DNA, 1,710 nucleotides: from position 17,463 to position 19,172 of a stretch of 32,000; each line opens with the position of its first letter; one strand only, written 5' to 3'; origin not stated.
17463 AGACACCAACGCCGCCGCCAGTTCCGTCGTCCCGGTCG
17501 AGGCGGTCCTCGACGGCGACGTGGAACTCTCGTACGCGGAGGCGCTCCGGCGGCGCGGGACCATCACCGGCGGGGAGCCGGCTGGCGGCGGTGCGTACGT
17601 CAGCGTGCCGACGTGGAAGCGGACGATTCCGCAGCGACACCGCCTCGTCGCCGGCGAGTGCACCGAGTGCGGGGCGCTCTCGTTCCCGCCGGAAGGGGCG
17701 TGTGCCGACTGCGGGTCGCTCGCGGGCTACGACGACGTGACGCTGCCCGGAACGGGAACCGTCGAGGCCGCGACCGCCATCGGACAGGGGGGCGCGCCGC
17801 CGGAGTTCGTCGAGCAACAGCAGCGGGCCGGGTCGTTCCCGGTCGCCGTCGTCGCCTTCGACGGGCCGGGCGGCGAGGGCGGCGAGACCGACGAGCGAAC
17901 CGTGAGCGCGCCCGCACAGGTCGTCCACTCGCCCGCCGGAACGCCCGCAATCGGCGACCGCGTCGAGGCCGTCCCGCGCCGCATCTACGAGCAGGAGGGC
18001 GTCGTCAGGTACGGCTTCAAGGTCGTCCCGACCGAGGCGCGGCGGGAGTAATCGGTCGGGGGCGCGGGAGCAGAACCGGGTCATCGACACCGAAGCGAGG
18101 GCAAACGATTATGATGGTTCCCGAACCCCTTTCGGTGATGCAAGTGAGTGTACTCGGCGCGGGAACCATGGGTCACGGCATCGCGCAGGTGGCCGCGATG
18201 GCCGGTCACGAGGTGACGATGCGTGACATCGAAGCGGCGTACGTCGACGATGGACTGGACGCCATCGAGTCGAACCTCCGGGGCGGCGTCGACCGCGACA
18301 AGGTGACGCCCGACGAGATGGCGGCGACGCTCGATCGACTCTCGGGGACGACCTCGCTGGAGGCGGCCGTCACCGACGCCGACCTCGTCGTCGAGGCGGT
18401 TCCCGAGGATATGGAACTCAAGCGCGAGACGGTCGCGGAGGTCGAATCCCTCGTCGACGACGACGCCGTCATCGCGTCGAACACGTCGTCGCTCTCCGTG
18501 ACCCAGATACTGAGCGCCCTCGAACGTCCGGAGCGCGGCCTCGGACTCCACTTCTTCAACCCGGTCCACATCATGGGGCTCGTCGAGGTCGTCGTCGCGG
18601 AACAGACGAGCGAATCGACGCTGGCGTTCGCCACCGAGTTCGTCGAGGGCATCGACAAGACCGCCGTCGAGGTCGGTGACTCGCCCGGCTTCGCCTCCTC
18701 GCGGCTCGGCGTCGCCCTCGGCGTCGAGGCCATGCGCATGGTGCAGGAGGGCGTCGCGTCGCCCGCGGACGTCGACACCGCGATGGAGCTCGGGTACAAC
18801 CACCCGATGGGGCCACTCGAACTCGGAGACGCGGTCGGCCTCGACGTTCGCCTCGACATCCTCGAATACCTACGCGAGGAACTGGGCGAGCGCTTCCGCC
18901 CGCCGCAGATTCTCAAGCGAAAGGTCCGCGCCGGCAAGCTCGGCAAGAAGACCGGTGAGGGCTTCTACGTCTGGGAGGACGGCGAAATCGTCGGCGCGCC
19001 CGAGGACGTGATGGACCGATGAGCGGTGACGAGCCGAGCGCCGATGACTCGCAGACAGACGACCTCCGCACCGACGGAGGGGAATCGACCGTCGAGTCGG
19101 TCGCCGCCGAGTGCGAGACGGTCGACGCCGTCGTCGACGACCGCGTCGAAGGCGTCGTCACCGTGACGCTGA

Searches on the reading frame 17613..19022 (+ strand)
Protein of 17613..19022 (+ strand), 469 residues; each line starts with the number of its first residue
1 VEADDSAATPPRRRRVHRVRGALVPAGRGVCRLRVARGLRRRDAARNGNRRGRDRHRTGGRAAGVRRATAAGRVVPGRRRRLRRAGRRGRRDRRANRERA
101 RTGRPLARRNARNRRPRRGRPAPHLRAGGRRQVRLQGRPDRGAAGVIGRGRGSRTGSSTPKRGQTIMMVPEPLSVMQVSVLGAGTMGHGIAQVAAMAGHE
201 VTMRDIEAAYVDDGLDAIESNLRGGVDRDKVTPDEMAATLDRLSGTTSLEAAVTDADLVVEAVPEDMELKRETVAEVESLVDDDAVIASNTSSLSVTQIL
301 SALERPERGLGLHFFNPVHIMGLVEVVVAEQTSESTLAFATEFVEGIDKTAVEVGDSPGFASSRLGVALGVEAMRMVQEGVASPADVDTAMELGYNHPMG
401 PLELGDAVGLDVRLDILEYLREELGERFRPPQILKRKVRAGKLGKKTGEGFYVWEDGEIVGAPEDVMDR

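Call 6: search_protein_families(library=pfam, proteins=[window:17613-19022:+])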
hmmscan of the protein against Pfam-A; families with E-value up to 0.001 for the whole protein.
window:17613-19022:+ (469 aa): 5 families
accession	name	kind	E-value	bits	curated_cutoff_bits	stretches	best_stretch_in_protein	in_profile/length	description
PF02737.24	3HCDH_N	-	2e-61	207.5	22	1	177-356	1-179/180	3-hydroxyacyl-CoA dehydrogenase, NAD binding domain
PF00725.27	3HCDH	-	4.5e-32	110.9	22.1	1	359-454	1-97/97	3-hydroxyacyl-CoA dehydrogenase, C-terminal domain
PF01210.29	NAD_Gly3P_dh_N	-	2.1e-06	28.2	23.1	1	177-290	1-102/158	NAD-dependent glycerol-3-phosphate dehydrogenase N-terminus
PF03446.21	NAD_binding_2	-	0.00017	22.1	21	1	177-300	1-103/161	NAD binding domain of 6-phosphogluconate dehydrogenase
PF03721.20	UDPG_MGDP_dh_N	-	0.00024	21.2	27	1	176-265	1-86/187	UDP-glucose/GDP-mannose dehydrogenase family, NAD binding domain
